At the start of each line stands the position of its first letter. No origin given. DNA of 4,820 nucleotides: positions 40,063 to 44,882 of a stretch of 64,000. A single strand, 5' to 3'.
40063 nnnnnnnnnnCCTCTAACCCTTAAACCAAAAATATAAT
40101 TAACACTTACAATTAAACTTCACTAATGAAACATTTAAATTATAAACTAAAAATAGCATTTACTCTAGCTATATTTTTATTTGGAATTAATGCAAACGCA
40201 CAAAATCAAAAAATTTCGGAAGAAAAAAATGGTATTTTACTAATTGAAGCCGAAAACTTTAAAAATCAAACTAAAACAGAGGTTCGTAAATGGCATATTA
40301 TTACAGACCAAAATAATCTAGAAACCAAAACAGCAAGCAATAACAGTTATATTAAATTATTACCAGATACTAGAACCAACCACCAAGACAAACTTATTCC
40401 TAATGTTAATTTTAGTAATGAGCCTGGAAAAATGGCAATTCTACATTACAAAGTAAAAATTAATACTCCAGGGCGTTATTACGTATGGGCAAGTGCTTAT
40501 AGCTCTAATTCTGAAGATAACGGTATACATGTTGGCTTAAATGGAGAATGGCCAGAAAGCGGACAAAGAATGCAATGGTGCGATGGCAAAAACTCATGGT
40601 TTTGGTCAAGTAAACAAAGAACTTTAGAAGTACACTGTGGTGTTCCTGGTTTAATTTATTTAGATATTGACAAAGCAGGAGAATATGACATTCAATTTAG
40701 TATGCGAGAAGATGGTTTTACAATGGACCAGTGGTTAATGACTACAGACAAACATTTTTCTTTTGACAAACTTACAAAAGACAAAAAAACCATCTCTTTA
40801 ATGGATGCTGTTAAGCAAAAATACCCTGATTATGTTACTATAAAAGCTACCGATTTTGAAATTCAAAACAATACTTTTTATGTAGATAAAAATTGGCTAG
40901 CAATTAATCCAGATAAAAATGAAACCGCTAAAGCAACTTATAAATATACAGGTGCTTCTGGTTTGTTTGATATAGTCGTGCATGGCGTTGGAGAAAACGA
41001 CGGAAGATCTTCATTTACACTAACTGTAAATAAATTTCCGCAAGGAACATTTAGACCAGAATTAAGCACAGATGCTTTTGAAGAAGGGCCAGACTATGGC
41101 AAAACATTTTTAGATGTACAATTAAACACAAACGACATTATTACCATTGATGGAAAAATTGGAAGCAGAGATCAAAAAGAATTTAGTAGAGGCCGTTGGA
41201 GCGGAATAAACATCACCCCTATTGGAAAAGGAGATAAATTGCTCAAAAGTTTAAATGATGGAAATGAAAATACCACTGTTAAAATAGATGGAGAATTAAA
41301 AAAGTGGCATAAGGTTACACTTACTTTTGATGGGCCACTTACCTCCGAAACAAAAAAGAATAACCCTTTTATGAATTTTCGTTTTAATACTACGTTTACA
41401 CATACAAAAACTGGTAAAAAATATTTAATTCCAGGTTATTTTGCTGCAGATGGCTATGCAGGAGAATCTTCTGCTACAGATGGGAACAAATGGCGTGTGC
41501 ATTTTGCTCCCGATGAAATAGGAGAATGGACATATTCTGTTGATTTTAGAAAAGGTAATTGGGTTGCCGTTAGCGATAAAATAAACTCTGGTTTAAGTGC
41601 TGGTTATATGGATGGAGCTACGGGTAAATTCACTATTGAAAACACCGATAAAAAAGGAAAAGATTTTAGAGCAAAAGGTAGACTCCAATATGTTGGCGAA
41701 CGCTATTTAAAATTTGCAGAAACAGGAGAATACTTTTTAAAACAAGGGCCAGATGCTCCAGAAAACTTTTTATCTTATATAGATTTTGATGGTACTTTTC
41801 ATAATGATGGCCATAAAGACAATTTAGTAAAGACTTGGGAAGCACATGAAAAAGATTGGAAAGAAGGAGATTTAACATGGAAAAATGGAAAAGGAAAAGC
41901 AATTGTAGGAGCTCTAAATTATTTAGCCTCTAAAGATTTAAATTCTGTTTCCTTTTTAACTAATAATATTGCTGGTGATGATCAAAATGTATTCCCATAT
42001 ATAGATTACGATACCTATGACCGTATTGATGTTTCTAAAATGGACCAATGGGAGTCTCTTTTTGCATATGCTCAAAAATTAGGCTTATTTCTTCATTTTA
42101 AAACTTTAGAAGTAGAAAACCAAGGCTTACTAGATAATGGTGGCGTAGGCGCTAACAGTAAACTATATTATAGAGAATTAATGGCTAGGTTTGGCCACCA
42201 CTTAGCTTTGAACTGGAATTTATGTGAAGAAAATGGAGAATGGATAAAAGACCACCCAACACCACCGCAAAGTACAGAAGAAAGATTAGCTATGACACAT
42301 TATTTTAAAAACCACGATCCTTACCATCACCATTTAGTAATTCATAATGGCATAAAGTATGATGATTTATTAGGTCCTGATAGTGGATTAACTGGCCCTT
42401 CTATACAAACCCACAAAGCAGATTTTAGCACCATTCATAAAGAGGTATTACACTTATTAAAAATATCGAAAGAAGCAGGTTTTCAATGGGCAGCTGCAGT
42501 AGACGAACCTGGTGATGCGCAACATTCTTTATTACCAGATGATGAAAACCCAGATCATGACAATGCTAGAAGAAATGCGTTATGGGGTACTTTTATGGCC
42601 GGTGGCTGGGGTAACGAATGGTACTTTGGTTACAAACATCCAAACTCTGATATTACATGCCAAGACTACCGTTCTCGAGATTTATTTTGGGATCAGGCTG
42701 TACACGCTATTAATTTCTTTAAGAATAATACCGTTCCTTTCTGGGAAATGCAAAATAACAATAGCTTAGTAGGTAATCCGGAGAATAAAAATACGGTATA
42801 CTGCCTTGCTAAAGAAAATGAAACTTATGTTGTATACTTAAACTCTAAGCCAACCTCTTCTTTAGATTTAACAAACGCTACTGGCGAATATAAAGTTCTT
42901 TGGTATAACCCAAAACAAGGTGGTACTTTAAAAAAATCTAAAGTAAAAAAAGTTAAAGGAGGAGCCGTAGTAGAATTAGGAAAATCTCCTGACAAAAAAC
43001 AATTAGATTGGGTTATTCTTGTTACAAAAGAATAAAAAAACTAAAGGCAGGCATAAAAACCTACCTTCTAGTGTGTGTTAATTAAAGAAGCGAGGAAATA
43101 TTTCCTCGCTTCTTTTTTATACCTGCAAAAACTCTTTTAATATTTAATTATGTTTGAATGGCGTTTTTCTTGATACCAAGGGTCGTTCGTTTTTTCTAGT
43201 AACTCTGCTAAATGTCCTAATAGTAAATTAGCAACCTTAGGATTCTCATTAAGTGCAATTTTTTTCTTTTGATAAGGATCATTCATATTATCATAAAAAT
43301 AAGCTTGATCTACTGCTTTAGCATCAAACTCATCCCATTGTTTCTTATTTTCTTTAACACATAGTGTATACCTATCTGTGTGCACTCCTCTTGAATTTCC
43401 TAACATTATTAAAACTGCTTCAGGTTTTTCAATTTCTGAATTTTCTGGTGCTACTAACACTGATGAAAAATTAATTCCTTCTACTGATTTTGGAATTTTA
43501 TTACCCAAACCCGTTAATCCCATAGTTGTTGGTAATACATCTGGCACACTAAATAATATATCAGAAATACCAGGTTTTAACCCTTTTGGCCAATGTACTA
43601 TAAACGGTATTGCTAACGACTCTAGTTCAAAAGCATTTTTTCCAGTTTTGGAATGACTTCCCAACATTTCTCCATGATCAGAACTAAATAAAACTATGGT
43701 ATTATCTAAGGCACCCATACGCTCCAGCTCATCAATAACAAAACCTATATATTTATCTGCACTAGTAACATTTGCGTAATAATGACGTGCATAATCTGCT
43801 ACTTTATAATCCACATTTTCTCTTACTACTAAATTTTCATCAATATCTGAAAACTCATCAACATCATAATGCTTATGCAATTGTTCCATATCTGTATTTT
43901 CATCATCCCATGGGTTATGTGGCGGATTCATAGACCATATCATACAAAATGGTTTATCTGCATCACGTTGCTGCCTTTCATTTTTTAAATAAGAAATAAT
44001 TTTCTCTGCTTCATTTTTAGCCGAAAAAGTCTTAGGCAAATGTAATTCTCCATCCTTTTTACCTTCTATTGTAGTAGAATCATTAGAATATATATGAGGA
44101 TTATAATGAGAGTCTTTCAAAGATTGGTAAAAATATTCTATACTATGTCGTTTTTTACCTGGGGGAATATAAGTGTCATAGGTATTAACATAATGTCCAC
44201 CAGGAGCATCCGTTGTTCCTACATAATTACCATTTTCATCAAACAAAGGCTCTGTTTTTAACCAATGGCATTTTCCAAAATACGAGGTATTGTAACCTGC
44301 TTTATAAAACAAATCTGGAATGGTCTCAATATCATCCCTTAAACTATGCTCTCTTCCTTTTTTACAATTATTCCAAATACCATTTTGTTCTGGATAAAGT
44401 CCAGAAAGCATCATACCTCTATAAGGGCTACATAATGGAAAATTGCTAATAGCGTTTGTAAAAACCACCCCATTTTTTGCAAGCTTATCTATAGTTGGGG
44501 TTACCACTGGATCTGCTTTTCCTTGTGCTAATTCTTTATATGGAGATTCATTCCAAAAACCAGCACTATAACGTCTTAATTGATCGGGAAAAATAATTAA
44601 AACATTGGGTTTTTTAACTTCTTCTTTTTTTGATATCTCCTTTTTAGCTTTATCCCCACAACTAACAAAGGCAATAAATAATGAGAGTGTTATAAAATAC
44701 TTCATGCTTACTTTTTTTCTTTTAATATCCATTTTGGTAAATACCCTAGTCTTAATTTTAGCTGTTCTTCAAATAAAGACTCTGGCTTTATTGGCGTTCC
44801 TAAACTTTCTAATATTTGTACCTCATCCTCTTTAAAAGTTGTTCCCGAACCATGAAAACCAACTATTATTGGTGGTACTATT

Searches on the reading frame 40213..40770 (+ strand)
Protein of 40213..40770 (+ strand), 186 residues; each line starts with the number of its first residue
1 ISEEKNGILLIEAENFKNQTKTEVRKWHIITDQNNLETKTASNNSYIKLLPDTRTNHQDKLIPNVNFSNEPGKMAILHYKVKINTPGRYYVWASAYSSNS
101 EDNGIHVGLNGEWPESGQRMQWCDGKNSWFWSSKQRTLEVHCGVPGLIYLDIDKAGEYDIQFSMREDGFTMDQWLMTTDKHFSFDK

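Call 58: search_protein_families(library=pfam, proteins=[window:40213-40770:+], max_evalue=10)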
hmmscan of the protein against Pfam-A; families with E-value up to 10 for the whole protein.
seq(186 aa): 1 family
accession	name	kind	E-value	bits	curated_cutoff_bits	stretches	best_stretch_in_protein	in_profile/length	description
PF17829.7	GH115_C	-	3.6e-07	30.6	24.1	2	38-179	18-161/172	Glycosyl hydrolase family 115 C-terminal domain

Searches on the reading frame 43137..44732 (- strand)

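Call 46: search_protein_families(library=pfam, proteins=[window:43137-44732:-], max_evalue=0.00001)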
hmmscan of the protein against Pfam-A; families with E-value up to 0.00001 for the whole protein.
window:43137-44732:- (531 aa): 3 families
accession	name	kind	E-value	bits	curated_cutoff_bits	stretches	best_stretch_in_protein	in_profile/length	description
PF00884.28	Sulfatase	-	6.8e-43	147.5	25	1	42-408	1-300/301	Sulfatase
PF01663.27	Phosphodiest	-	3.9e-10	40.3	23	1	77-356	19-222/342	Type I phosphodiesterase / nucleotide pyrophosphatase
PF02995.22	DUF229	-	4.4e-07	29.4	25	0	316-373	304-360/496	Protein of unknown function (DUF229)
